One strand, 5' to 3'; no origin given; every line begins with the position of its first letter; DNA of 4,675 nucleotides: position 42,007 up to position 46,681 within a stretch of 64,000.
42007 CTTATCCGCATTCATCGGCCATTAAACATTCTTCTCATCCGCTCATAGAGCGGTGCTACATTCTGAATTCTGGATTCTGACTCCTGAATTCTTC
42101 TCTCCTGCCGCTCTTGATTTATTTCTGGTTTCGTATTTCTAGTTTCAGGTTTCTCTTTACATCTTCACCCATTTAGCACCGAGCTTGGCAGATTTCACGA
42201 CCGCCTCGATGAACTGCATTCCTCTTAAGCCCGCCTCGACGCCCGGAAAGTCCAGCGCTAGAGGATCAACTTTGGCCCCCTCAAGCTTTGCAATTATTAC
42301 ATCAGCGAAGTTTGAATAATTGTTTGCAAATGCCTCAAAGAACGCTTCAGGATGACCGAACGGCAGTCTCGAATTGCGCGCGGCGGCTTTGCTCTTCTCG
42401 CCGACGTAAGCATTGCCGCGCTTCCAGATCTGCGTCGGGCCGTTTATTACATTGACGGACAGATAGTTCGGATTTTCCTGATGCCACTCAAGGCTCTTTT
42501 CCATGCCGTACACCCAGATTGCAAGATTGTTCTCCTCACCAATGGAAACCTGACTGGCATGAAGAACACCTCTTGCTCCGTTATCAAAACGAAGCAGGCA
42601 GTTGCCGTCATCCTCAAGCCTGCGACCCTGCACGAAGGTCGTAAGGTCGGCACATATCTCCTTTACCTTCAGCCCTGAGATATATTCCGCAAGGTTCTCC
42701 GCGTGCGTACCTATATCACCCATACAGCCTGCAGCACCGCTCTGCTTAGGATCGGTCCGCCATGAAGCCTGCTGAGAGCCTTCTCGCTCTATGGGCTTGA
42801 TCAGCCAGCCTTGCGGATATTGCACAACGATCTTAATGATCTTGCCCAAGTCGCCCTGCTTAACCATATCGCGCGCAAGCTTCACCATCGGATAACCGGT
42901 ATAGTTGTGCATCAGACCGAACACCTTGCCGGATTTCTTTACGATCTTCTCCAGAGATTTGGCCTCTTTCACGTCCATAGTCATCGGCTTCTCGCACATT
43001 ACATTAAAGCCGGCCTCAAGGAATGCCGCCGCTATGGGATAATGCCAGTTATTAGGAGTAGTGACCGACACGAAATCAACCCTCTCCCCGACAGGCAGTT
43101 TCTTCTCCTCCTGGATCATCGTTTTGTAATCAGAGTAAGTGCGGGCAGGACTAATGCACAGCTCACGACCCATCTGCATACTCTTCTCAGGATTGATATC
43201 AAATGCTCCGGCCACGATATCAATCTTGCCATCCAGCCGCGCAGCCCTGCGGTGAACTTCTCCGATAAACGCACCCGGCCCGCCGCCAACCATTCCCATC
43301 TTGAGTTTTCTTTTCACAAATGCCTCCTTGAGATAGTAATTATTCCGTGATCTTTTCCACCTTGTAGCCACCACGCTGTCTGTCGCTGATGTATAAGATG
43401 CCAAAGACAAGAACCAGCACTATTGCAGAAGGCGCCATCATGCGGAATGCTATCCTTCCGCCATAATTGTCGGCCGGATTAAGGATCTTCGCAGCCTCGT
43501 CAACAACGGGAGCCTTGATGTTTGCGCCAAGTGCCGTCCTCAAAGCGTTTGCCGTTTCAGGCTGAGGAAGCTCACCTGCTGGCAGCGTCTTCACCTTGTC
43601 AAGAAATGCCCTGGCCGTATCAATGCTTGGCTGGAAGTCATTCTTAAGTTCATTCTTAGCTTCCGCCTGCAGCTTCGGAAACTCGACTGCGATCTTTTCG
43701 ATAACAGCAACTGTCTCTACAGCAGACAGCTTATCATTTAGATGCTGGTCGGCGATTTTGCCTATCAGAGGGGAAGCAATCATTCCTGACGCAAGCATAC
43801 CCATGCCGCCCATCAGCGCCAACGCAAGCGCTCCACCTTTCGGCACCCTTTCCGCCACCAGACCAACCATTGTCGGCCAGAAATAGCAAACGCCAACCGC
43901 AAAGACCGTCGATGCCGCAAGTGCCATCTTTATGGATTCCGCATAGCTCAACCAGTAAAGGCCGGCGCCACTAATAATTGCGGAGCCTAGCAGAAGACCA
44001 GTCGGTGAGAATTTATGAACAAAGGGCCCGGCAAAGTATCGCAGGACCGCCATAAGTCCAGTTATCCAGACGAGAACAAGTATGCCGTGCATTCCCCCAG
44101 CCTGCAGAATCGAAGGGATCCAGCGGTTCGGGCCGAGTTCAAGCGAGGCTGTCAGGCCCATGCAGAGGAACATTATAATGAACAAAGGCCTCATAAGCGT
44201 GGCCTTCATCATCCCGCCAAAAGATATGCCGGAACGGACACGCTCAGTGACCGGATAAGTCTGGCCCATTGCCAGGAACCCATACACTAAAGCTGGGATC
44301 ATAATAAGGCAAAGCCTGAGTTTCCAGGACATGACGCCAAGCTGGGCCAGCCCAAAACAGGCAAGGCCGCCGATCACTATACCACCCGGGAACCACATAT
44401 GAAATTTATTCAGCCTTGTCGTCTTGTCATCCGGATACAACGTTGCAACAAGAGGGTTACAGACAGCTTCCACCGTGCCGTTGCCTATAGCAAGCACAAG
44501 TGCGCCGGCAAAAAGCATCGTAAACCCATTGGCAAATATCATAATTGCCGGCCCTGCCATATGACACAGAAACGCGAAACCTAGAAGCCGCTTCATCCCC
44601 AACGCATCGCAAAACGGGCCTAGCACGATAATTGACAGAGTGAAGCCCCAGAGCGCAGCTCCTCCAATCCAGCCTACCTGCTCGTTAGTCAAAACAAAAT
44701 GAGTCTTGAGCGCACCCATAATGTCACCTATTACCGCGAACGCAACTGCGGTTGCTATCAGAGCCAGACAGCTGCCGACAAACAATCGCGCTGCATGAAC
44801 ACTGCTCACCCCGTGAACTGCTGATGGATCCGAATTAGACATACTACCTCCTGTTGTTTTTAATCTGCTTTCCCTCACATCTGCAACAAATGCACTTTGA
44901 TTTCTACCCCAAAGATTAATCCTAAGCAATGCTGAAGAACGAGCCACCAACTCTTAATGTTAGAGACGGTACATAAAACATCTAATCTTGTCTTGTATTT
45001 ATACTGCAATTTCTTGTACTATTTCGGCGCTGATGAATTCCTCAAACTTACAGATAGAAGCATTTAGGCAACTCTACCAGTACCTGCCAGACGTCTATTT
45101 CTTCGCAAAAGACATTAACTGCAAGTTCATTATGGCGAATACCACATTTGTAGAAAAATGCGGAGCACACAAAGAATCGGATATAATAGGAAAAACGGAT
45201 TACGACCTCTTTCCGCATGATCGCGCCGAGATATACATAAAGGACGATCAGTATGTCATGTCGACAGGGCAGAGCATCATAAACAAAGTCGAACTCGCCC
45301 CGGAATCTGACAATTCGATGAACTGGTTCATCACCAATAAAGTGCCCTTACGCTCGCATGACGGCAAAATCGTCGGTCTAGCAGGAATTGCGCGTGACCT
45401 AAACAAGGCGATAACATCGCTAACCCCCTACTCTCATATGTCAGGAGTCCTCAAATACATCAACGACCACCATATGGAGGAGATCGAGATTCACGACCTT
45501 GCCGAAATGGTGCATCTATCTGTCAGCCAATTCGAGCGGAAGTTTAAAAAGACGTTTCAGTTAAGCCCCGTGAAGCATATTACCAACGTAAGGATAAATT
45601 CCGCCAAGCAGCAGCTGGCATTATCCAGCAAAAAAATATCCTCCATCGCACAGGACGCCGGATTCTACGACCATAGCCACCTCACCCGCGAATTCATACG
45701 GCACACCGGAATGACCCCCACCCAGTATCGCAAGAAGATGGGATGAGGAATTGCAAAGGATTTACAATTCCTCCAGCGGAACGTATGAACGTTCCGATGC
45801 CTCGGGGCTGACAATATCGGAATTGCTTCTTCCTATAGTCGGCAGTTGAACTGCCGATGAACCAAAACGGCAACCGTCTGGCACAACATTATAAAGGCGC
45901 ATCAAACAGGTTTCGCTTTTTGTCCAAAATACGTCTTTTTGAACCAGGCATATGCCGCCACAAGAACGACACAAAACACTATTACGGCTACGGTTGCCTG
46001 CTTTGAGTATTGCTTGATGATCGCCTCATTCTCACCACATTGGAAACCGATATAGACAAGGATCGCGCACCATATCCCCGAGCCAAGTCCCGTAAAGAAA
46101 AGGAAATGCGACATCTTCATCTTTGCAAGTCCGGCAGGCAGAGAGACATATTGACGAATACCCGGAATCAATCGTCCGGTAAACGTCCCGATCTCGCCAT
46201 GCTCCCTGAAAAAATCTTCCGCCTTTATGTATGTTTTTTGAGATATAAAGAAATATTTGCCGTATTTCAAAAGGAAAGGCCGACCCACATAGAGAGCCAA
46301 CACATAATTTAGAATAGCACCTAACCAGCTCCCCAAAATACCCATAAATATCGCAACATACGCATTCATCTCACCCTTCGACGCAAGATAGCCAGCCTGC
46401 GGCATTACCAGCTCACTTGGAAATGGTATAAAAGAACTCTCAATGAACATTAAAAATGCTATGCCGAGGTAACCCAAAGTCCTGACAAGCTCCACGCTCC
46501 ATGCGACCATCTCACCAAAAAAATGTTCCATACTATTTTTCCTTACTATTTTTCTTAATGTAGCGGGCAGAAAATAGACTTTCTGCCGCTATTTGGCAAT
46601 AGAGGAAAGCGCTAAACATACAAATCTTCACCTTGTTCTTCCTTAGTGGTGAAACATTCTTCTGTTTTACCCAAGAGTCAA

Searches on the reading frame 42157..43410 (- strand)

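Call 22: search_protein_families(library=ncbifam, proteins=[window:42157-43410:-], max_evalue=0.00001)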
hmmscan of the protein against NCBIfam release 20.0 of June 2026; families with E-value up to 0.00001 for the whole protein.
window:42157-43410:- (417 aa): 8 families
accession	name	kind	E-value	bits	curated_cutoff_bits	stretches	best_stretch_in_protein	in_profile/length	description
NF052479.1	LevoglcsnDh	equivalog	5.5e-33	114.2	650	1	34-267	2-223/386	levoglucosan dehydrogenase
NF040723.1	UDP-GlcNAcDh_Arch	equivalog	4.5e-18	65.8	450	1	36-195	1-145/302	UDP-N-acetylglucosamine 3-dehydrogenase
NF041392.1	XylDh_Gfo6_Halo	equivalog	3.6e-16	58.9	350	1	109-290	81-259/350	D-xylose 1-dehydrogenase Gfo6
TIGR04380.1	myo_inos_iolG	equivalog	1.1e-15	57.4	355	1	36-311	2-254/330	inositol 2-dehydrogenase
NF008607.0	PRK11579.1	subfamily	6.4e-15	55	330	1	98-297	52-239/346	oxidoreductase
NF058561.1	BT_2158_fam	equivalog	3.3e-10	39.2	750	1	88-194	79-180/487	glycoside 3-dehydrogenase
NF007574.0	PRK10206.1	equivalog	4.9e-08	32.4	352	1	108-195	63-150/345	oxidoreductase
NF052679.1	InsChiInosDhIolG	equivalog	1.5e-06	27.5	540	1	36-186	3-146/343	bifunctional inositol 2-dehydrogenase/D-chiro-inositol 1-dehydrogenase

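Call 23: search_protein_families(library=pfam, proteins=[window:42157-43410:-], max_evalue=0.00001)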
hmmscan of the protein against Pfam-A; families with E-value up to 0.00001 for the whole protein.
window:42157-43410:- (417 aa): 3 families
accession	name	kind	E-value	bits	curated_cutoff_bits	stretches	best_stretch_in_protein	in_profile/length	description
PF22725.1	GFO_IDH_MocA_C3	-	2.1e-25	89.6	27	1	177-307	2-123/124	GFO/IDH/MocA C-terminal domain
PF01408.29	GFO_IDH_MocA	-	2.6e-19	70.5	24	1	37-165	2-117/120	Oxidoreductase family, NAD-binding Rossmann fold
PF02894.22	GFO_IDH_MocA_C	-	2e-15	57.6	22.9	1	180-417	1-218/218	Oxidoreductase family, C-terminal alpha/beta domain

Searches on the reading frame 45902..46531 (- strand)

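Call 48: search_protein_families(library=ncbifam, proteins=[window:45902-46531:-], max_evalue=0.00001)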
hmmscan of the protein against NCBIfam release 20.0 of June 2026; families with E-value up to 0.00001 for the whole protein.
window:45902-46531:- (209 aa): 3 families
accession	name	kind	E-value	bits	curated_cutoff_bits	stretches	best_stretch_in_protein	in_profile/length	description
NF052604.1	UndecprPTUtpABac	equivalog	2.3e-40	138.8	250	1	7-200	3-192/198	undecaprenyl phosphate transporter UptA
NF052605.1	UndecprPTUptAStph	equivalog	1.7e-23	83.6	300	1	13-192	6-191/197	undecaprenyl phosphate transporter UptA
NF008102.0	PRK10847.1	equivalog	3e-12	46.8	236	1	29-190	38-202/219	DedA family protein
